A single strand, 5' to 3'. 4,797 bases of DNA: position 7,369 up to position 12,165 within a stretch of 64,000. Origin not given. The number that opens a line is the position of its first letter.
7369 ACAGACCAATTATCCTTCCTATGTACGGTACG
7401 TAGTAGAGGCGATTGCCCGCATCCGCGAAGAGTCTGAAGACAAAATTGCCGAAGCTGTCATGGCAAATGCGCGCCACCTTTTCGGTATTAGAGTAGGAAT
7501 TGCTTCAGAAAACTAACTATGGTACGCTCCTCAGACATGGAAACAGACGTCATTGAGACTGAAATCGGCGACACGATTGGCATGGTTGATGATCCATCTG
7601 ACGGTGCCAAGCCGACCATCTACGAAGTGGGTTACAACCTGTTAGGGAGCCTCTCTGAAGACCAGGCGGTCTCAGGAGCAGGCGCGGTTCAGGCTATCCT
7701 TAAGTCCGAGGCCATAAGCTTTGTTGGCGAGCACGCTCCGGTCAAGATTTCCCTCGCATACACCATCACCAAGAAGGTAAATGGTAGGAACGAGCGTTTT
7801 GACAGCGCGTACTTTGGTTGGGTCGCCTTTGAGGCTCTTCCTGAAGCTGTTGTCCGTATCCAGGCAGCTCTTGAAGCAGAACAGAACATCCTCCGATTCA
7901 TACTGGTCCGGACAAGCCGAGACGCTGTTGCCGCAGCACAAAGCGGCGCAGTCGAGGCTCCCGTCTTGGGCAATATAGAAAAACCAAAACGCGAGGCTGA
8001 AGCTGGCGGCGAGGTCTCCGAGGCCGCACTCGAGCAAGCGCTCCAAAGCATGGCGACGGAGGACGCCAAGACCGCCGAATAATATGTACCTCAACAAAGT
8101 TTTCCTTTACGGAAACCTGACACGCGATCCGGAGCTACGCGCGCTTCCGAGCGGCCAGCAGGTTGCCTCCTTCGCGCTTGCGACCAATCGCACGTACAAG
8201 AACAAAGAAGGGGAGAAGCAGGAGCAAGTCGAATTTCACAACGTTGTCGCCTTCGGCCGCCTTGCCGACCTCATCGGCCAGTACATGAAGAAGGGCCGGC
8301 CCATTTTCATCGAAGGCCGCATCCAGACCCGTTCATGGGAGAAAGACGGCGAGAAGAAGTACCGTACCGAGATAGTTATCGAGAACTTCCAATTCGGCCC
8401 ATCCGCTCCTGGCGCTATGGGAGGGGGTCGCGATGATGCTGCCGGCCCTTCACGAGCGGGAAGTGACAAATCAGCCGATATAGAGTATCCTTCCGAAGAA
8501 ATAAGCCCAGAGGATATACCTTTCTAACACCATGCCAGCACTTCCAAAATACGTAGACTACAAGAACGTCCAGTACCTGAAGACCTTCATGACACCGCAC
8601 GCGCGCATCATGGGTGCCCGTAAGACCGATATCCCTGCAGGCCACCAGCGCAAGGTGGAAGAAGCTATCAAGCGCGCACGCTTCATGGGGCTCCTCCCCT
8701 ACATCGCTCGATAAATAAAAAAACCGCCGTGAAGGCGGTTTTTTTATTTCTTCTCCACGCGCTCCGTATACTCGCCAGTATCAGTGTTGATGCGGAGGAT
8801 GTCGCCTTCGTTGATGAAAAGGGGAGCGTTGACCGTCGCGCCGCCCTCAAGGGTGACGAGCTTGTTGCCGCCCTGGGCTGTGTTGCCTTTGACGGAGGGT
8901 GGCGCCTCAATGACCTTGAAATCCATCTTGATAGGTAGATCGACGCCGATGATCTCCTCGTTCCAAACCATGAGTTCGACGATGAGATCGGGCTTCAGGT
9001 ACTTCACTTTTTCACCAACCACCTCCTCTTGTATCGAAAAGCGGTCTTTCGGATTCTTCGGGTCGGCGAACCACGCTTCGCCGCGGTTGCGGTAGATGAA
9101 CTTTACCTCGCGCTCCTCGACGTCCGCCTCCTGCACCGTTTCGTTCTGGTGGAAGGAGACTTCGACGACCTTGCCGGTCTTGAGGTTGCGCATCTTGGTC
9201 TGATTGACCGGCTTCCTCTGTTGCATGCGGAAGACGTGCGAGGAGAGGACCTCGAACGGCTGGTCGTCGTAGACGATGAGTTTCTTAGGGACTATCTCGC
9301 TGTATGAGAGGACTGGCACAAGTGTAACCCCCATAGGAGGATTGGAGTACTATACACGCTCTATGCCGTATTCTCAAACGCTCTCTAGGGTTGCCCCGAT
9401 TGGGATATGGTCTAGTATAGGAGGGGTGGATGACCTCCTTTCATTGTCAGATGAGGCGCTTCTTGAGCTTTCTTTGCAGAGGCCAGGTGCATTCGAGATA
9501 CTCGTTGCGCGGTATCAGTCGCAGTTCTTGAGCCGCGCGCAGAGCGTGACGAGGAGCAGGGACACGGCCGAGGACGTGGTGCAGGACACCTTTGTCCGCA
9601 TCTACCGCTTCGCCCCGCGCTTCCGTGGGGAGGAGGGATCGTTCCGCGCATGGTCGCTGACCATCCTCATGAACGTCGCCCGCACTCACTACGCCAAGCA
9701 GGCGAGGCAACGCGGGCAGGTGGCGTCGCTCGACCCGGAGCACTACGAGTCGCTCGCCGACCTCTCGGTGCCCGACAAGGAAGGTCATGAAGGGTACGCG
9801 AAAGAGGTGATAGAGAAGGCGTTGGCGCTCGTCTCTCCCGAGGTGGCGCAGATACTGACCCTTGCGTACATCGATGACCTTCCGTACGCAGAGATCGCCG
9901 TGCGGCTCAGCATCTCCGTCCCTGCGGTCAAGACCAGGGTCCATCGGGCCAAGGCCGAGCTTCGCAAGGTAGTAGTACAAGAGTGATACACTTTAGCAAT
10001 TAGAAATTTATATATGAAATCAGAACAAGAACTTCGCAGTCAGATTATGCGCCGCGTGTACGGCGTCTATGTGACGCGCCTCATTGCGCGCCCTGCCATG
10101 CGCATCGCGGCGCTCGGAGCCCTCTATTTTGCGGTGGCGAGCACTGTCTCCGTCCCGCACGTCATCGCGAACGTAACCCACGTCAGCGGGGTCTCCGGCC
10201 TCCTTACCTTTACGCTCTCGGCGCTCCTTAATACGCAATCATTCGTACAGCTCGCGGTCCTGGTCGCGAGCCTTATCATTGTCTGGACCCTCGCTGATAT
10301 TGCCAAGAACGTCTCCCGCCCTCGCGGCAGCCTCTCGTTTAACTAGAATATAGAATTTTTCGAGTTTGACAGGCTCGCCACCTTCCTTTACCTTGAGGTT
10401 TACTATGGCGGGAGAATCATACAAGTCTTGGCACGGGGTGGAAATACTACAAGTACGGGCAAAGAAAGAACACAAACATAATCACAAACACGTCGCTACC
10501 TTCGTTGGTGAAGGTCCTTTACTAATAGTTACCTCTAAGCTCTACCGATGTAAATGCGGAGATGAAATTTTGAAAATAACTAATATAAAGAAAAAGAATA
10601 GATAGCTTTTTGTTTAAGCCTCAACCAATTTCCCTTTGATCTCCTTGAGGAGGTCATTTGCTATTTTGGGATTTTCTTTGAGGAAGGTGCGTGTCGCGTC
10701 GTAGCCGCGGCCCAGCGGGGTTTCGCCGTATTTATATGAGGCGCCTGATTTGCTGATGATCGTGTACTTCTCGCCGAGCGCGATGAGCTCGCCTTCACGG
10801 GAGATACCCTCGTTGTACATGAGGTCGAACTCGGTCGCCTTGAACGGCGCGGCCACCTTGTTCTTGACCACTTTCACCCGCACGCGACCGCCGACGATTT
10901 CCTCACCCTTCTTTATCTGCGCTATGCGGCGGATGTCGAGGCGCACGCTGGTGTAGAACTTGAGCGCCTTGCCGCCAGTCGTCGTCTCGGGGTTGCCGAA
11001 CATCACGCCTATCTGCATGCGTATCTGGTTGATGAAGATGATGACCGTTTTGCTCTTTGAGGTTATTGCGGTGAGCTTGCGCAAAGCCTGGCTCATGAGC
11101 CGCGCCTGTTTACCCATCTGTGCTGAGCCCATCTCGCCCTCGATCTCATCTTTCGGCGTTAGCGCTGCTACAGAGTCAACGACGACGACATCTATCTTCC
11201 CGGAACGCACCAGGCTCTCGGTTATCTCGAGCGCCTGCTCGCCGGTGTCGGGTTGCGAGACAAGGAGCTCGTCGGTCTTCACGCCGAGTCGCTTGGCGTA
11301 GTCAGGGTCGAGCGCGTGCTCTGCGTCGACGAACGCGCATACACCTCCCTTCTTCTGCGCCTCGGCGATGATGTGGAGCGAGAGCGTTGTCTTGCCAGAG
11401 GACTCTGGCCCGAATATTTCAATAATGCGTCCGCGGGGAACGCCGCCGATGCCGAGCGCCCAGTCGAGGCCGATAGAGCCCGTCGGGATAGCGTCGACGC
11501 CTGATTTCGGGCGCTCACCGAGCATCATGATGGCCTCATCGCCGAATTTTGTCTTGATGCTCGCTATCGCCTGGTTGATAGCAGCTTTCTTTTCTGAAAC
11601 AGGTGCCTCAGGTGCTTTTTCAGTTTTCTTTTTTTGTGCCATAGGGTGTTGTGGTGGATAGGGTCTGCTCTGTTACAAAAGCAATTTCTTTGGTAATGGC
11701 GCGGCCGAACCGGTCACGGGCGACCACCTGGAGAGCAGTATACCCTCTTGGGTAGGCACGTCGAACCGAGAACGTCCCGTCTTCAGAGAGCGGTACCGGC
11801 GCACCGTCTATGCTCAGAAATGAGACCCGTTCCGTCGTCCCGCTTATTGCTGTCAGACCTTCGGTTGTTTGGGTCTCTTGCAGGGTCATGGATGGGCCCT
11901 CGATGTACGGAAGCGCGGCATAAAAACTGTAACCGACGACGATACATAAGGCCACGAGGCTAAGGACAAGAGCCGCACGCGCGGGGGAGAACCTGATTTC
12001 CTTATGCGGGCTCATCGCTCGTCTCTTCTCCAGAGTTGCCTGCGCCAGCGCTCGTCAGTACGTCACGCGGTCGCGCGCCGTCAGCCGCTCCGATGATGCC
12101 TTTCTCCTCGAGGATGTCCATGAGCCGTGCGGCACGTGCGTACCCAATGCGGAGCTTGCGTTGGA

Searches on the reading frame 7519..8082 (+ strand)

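Call 94: search_protein_families(library=pfam, proteins=[window:7519-8082:+], max_evalue=0.001)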
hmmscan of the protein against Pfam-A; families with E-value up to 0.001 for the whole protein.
window:7519-8082:+ (187 aa): 1 family
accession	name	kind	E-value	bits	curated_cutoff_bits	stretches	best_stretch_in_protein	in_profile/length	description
PF01250.22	Ribosomal_S6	-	4.6e-05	24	27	1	35-131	2-90/90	Ribosomal protein S6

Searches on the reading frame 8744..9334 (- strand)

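Call 94: search_protein_families(library=pfam, proteins=[window:8744-9334:-], max_evalue=0.001)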
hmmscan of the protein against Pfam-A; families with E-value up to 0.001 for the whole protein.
window:8744-9334:- (196 aa): 3 families
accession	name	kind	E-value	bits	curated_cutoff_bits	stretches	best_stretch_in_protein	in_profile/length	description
PF09285.17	Elong-fact-P_C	-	2.4e-22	78.8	25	1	138-192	2-56/56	Elongation factor P, C-terminal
PF08207.18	EFP_N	-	4.9e-08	33.3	23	1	14-67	5-58/58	Elongation factor P (EF-P) KOW-like domain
PF01132.26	EFP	-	1.9e-07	31.4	27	1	75-129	1-54/54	Elongation factor P (EF-P) OB domain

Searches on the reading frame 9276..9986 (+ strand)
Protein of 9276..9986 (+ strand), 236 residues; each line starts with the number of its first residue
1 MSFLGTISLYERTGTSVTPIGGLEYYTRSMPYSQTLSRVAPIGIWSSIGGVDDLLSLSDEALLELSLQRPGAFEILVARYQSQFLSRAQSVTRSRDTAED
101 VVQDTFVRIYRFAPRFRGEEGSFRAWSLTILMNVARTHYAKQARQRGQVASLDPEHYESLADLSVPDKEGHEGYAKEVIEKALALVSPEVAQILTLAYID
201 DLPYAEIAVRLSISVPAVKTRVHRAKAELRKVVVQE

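Call 94: search_protein_families(library=pfam, proteins=[window:9276-9986:+], max_evalue=0.001)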
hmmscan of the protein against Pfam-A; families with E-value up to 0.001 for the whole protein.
window:9276-9986:+ (236 aa): 3 families
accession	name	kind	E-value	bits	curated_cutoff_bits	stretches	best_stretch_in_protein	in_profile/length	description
PF04542.20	Sigma70_r2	-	6e-16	58.4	24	1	76-144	1-70/71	Sigma-70 region 2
PF08281.18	Sigma70_r4_2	-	3.7e-15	55.7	25.7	1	177-229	2-54/54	Sigma-70, region 4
PF04545.22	Sigma70_r4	-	1.7e-08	34.3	24.1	1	182-231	1-50/50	Sigma-70, region 4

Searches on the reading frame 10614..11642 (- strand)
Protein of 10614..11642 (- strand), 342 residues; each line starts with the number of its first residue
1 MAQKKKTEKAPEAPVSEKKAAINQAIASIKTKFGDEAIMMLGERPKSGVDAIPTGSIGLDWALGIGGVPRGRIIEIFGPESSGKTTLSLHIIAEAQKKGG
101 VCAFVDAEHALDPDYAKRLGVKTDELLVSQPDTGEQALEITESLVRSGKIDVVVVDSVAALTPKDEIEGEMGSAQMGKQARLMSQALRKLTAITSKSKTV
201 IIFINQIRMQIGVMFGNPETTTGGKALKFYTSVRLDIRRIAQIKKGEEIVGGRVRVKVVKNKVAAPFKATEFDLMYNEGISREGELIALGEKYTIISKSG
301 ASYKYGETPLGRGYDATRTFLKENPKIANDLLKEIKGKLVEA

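Call 6: search_protein_families(library=pfam, proteins=[window:10614-11642:-], max_evalue=0.1)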
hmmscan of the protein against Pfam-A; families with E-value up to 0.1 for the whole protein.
window:10614-11642:- (342 aa): 17 families
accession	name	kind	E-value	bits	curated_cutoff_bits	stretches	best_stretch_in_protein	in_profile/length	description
PF00154.27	RecA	-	2.8e-136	453.5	27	1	21-281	2-262/262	recA bacterial DNA recombination protein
PF21096.2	RecA_C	-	1.6e-13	51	27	1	284-339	1-56/57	RecA C-terminal domain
PF08423.17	Rad51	-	1.1e-10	41.6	22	1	51-239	7-211/244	Rad51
PF06745.19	ATPase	-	8.6e-08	32.3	26.6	1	52-109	1-58/231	KaiC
PF01637.24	ATPase_2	-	8.3e-06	26.2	33.2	1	72-211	21-123/225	ATPase domain predominantly from Archaea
PF02283.22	CobU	-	0.00018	21.5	27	1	76-211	3-129/168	Cobinamide kinase / cobinamide phosphate guanyltransferase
PF13481.12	AAA_25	-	0.00031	20.9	27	1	60-181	23-174/195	AAA domain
PF13191.12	AAA_16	-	0.0067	17.4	32.6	1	70-206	23-140/167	AAA ATPase domain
PF13401.12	AAA_22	-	0.0076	17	27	1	72-173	6-97/130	AAA domain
PF00005.33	ABC_tran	-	0.015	16.3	25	1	68-121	8-63/137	ABC transporter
PF03796.21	DnaB_C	-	0.021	14.7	27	0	52-109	2-58/255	DnaB-like helicase C terminal domain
PF13479.12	AAA_24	-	0.03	14.6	27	1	74-162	5-77/195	AAA domain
PF03205.20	MobB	-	0.053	13.8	26.6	0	73-114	1-43/133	Molybdopterin guanine dinucleotide synthesis protein B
PF21571.2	ArgZ-like_C_1st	-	0.06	13.8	27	0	237-278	33-73/84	Arginine dihydrolase ArgZ-like, C-terminal, first region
PF00265.24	TK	-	0.062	13.6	20.6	0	72-162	2-90/176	Thymidine kinase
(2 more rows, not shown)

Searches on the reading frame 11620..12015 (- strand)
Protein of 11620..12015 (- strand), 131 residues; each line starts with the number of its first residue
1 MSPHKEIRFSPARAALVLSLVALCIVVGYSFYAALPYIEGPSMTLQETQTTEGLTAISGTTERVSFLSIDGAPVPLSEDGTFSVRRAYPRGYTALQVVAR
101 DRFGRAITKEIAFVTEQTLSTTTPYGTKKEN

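Call 6: search_protein_families(library=pfam, proteins=[window:11620-12015:-], max_evalue=0.1)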
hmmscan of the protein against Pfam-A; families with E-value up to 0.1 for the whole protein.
window:11620-12015:- (131 aa): 1 family
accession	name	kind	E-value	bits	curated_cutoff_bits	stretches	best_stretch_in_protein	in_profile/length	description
PF09136.16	Glucodextran_B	-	7.4e-05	23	27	1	49-113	13-79/83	Glucodextranase, domain B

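Call 72: search_protein_families(library=ncbifam, proteins=[window:11620-12015:-], max_evalue=0.01)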
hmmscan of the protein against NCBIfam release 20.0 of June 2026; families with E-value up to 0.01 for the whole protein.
window:11620-12015:- (131 aa): 0 families
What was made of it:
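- Tried and rejected: NCBIfam gave nothing for the regulator, the giant protein or p131 (call 72).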
